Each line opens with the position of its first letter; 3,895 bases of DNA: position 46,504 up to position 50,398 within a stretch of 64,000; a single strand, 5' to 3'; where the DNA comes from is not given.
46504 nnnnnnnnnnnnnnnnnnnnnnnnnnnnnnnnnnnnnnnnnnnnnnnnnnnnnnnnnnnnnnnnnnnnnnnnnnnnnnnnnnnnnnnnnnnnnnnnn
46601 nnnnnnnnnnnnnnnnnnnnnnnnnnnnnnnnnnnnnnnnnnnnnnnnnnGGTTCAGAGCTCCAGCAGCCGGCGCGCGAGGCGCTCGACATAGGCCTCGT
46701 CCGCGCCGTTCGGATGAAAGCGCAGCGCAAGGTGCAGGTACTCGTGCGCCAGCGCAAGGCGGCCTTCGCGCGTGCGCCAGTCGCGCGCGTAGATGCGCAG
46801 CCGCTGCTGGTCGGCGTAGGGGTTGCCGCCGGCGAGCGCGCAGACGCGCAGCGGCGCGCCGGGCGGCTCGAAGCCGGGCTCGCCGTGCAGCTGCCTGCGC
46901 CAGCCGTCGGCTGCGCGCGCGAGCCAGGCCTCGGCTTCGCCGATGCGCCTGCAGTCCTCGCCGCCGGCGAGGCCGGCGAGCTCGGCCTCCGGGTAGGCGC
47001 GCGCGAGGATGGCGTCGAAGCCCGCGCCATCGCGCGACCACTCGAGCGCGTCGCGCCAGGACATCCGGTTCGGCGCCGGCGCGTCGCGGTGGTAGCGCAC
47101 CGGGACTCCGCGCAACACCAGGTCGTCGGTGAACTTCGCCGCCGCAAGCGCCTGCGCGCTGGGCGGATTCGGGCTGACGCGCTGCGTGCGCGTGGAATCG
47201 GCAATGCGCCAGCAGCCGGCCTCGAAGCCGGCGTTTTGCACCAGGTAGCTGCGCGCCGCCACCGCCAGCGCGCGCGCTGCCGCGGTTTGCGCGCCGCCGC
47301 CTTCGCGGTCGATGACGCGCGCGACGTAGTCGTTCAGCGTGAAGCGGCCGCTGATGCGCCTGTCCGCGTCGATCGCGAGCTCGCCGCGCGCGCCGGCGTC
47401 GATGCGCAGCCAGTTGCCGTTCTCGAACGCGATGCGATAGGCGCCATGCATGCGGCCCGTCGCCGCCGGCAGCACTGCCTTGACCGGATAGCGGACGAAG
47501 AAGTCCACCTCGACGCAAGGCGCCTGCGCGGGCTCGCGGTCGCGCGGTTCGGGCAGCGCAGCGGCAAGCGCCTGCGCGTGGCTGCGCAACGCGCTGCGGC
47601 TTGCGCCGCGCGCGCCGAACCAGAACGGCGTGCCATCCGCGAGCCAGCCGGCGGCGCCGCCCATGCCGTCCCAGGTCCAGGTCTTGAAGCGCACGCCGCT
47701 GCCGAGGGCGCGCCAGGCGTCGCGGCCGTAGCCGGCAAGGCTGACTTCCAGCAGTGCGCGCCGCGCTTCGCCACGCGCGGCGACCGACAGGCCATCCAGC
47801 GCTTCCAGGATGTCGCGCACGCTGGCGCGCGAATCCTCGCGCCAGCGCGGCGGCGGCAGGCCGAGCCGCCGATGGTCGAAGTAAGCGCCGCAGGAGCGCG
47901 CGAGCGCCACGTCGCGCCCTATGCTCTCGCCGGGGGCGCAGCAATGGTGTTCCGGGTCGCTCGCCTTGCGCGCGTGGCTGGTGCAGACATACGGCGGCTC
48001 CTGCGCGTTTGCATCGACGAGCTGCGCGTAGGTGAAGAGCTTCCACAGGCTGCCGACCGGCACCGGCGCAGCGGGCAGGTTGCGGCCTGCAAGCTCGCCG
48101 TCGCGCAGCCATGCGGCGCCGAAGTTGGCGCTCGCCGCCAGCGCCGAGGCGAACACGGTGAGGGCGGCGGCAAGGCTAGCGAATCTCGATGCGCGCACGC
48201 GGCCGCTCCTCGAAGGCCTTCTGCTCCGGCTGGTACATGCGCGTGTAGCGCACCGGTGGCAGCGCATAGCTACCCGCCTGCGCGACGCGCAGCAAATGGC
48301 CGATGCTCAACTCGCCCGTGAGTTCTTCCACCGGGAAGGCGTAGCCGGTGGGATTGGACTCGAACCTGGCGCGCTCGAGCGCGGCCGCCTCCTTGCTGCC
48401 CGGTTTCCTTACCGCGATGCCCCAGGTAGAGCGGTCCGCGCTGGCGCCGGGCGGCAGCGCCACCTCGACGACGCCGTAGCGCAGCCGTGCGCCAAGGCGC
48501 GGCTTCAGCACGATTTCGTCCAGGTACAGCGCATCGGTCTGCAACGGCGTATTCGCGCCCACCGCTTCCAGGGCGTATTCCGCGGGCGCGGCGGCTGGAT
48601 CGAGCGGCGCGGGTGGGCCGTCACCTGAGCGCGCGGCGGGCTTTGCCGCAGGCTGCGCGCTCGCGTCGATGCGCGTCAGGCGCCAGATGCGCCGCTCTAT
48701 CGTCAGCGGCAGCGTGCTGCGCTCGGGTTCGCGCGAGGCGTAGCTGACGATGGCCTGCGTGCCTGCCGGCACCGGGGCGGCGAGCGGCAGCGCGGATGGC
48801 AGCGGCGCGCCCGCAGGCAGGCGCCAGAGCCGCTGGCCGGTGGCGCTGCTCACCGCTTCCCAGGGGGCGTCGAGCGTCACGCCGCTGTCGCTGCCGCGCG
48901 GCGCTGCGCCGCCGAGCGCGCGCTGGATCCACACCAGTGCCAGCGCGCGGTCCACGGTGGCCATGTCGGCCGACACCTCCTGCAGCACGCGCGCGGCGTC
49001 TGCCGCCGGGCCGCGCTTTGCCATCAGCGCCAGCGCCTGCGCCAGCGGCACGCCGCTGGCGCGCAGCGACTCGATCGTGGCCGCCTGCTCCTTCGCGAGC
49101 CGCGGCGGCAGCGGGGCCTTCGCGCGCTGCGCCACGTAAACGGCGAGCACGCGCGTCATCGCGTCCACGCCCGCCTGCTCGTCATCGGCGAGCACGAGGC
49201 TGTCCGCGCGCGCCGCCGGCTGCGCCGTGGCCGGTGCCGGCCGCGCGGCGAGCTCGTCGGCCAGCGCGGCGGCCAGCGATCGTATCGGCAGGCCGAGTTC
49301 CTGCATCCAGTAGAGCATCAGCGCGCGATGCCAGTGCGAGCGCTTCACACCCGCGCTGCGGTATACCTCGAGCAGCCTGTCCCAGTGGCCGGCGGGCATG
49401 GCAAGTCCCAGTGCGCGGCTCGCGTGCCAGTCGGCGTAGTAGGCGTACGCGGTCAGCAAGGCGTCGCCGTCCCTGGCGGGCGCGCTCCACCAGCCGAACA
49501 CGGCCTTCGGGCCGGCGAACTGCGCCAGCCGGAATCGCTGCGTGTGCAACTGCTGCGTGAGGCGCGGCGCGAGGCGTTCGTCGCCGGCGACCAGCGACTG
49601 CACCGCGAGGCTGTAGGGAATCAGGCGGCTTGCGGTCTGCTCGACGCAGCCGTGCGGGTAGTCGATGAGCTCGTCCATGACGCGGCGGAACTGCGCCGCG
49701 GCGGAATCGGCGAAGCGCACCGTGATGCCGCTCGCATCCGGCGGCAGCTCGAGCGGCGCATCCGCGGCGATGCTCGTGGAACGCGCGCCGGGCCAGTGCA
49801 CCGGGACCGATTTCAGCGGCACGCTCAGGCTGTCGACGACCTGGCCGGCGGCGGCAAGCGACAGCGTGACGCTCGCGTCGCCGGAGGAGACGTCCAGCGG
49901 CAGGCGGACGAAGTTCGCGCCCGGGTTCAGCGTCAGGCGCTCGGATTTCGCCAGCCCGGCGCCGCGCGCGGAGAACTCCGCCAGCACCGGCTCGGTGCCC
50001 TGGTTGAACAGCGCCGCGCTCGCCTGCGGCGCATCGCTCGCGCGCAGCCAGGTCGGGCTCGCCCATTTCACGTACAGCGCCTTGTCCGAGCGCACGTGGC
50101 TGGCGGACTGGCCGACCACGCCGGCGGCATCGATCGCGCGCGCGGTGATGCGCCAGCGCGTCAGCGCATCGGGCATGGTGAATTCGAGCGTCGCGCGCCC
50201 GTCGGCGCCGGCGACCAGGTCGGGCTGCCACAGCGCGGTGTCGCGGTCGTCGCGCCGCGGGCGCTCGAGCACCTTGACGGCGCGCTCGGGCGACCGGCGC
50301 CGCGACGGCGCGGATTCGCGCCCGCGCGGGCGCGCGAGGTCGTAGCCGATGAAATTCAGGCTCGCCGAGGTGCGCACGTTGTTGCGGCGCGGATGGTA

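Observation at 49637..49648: Yfa/Mag-operon alpha-2-macroglobulin with an intact CVEQ thioester motif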

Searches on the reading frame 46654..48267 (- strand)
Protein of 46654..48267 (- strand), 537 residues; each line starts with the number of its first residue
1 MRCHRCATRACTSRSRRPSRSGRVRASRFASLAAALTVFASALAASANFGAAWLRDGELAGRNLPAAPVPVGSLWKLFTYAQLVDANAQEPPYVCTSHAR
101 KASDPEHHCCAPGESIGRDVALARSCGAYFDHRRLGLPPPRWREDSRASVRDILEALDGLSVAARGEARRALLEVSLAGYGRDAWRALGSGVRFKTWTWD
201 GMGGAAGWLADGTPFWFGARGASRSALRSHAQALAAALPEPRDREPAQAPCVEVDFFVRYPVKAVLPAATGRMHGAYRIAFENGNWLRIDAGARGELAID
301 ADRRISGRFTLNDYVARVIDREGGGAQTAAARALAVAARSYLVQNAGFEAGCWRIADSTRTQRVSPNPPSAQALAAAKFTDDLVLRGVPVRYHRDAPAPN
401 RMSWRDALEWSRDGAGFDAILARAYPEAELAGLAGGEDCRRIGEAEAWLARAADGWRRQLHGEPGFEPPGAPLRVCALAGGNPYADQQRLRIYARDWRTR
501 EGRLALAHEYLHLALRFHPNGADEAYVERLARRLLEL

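Call 5: search_protein_families(library=pfam, proteins=[window:46654-48267:-])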
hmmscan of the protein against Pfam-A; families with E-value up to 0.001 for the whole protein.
window:46654-48267:- (537 aa): 2 families
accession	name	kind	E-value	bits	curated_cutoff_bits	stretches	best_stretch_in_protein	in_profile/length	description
PF10062.14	DUF2300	-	6e-29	101.2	25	1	401-520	2-127/127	Predicted secreted protein (DUF2300)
PF08486.15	SpoIID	-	0.00044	21.3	23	0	309-363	11-66/97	Stage II sporulation protein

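Call 6: search_protein_families(library=ncbifam, proteins=[window:46654-48267:-])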
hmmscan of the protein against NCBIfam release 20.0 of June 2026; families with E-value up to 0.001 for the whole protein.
window:46654-48267:- (537 aa): 0 families

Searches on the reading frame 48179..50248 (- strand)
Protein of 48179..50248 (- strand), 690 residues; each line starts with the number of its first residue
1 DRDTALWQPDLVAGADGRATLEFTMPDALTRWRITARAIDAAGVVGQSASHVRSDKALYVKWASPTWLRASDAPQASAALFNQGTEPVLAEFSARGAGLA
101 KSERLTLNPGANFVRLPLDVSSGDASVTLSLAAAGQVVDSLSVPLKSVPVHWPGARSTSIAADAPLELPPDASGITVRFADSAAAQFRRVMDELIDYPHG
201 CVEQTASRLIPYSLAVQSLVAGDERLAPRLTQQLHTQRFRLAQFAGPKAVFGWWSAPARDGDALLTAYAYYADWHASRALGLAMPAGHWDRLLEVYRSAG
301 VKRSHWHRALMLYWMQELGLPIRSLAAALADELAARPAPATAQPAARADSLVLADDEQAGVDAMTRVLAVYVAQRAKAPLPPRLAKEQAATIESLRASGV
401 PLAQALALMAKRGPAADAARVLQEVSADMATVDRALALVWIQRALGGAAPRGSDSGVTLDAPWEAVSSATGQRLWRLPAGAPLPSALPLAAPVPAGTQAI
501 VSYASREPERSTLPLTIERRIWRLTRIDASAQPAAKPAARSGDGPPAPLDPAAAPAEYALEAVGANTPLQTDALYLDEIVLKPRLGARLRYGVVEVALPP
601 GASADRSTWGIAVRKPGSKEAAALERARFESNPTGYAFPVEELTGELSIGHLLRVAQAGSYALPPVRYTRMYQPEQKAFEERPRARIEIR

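Call 35: search_protein_representatives(protein=window:48179-50248:-)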
Query: 690 residues. Proteins with E-value up to 0.001 (for the whole library): 4829; up to 1e-10: 1471; up to 1e-30: 98. The best 150 are listed.
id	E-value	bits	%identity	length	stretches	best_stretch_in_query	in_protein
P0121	1.3e-234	797.4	56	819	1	1-690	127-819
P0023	4.7e-231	785.7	56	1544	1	1-690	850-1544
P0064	5.8e-219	745.7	55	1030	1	2-690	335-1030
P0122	5.2e-166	570.8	46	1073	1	3-687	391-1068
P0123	8.7e-138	477.5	42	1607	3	3-352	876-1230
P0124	5.5e-135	468.3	43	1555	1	1-680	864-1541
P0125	1.3e-133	463.7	42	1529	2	2-539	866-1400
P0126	2.4e-132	459.5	44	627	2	41-527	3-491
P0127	6.7e-131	454.8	42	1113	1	3-686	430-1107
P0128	1.9e-127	443.3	53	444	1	230-690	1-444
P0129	2.0e-127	443.2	42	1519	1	3-682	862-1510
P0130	8.0e-125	434.7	42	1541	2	3-525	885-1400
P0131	9.2e-125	434.5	40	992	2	3-526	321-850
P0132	6.2e-124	431.7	43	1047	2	38-679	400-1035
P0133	4.1e-123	429.0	42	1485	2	3-529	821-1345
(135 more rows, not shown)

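Call 57: predict_structure(alignment_id=A3)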
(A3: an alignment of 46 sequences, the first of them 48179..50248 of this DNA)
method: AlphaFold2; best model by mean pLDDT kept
length: 690 residues; sequences in the alignment: 46
mean_pLDDT: 87.3   pTM: 0.82
mean pLDDT of the five models: 87.3, 84.5, 84.4, 83.6, 82.9
residues with pLDDT >= 90: 414; 70-90: 207; 50-70: 47; < 50: 22
segments of 3 or more residues with pLDDT < 50: 1-6, 531-533, 543-546, 548-552
pLDDT, mean of each block of 10 residues (from residue 1): 47 74 61 73 76 79 89 92 93 93 94 91 85 93 89 91 93 94 92 90 94 91 83 93 90 82 95 96 90 94 95 97 97 88 70 72 93 96 92 89 94 86 91 96 88 83 93 91 94 92 91 95 86 49 47 74 94 96 91 93 85 89 85 89 92 94 94 90 92
secondary structure, 60 per line:
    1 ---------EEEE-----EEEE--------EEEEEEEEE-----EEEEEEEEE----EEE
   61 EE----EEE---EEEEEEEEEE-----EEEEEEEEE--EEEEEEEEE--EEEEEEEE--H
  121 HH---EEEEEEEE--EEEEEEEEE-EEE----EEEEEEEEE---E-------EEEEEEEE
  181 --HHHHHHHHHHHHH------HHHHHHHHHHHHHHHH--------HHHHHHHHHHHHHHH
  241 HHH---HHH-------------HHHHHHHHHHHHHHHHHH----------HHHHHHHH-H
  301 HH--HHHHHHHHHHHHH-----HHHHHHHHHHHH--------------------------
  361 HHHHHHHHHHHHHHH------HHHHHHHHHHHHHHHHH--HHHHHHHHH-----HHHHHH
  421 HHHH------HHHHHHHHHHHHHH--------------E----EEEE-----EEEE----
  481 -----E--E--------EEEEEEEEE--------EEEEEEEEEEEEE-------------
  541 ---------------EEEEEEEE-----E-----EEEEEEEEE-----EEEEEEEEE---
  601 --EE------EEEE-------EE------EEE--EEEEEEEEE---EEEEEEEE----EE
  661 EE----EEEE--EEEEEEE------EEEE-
elements in order (helices of 4 or more, strands of 3 or more residues): E10-13 E19-22 E31-39 E45-53 E58-62 E67-69 E73-82 E88-96 E99-107 E110-117 E126-133 E136-144 E146-148 E153-161 E173-180 H183-195 H202-217 H226-243 H263-280 H291-298 H305-317 H323-334 H361-375 H382-398 H401-409 H415-424 H431-444 E464-467 E473-476 E498-506 E515-527 E556-563 E575-583 E589-597 E611-614 E630-632 E635-643 E647-654 E659-662 E667-670 E673-679 E686-689

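Call 61: fold_search(model_id=the predicted structure, library=pdb)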
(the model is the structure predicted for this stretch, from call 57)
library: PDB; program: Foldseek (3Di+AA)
matches with E <= 10: 1775; with E <= 0.001: 111
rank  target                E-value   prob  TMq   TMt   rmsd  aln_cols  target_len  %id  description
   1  5a42                  2.0e-23  1.00  0.58  0.28   8.4       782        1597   16  Cryo-EM single particle 3D reconstruction of the native conformation of E. coli alpha-2-macroglobulin (ECAM) (released 2015-07-29)
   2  4ziu                  2.4e-23  1.00  0.55  0.58   8.4       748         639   14  Crystal structure of native alpha-2-macroglobulin from Escherichia coli spanning the residues from domain MG7 to the C-t (released 2015-06-10)
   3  4u48                  3.8e-23  1.00  0.57  0.29   9.2       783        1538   15  Crystal structure of Salmonella alpha-2-macroglobulin (released 2014-09-17)
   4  4u4j                  5.9e-23  1.00  0.56  0.28   9.2       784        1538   15  Crystal structure of Salmonella alpha-2-macroglobulin mutant Y1175G (released 2014-09-17)
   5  4ziq                  2.1e-20  1.00  0.34  0.18  19.1       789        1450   14  Crystal structure of trypsin activated alpha-2-macroglobulin from Escherichia coli. (released 2015-06-10)
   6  8cem_A                4.6e-20  1.00  0.54  0.40  10.5       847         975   12  Structure of bovine native C3, re-refinement (released 2023-04-05)
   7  2a73_B                1.2e-19  1.00  0.52  0.39  10.8       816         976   12  Human Complement Component C3 (released 2005-09-27)
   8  9u61_D                1.3e-19  1.00  0.52  0.39  11.1       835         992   13  CP/MBL pathways C3 convertase C4b2a and C3 complex (released 2026-01-14)
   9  8cem_B                1.9e-19  1.00  0.52  0.39  10.9       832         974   12  Structure of bovine native C3, re-refinement (released 2023-04-05)
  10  9qk2_G                1.9e-19  1.00  0.50  0.38  12.2       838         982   13  Structure of the Complement classical and lectin pathway C3 convertase in complex with substrate C3 (released 2025-12-24)
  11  9u62_D                2.1e-19  1.00  0.47  0.36  12.1       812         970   13  AP pathways C3 convertase C3bBbP and C3 complex (released 2026-01-14)
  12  7ad6_A                2.3e-19  1.00  0.55  0.41   9.9       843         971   10  Crystal structure of human complement C5 in complex with the K92 bovine knob domain peptide. (released 2021-03-10)
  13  7op0_A                2.5e-19  1.00  0.57  0.42   8.7       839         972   10  Crystal structure of complement C5 in complex with chemically synthesized K92 knob domain. (released 2022-04-06)
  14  7q1y_A                4.7e-19  1.00  0.58  0.32   8.2       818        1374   13  X-ray structure of human A2ML1 (released 2022-04-20)
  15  7bag_B                6.0e-19  1.00  0.26  0.21  31.2       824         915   12  C3b in complex with CP40 (released 2022-01-12)
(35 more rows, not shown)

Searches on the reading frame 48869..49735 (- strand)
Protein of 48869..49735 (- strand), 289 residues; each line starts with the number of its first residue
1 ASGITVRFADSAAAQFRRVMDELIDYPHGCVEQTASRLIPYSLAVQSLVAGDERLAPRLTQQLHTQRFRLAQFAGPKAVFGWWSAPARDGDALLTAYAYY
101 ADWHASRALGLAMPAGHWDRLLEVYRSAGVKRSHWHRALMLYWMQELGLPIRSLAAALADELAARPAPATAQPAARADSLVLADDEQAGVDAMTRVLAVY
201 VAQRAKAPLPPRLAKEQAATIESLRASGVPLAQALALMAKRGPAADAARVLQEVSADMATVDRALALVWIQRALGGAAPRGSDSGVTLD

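Call 72: search_protein_families(library=pfam, proteins=[window:48869-49735:-], max_evalue=1)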
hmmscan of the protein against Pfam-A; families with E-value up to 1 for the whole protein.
window:48869-49735:- (289 aa): 3 families
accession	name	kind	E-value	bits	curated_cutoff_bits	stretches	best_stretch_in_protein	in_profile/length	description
PF07678.20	TED_complement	-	0.015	14.8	22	1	12-99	11-99/312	A-macroglobulin TED domain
PF15817.10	TMEM40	-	0.15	12.3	27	1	92-112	60-80/120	Transmembrane protein 40 family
PF00482.28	T2SSF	-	0.28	11.6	25.2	1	223-259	7-43/125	Type II secretion system (T2SS), protein F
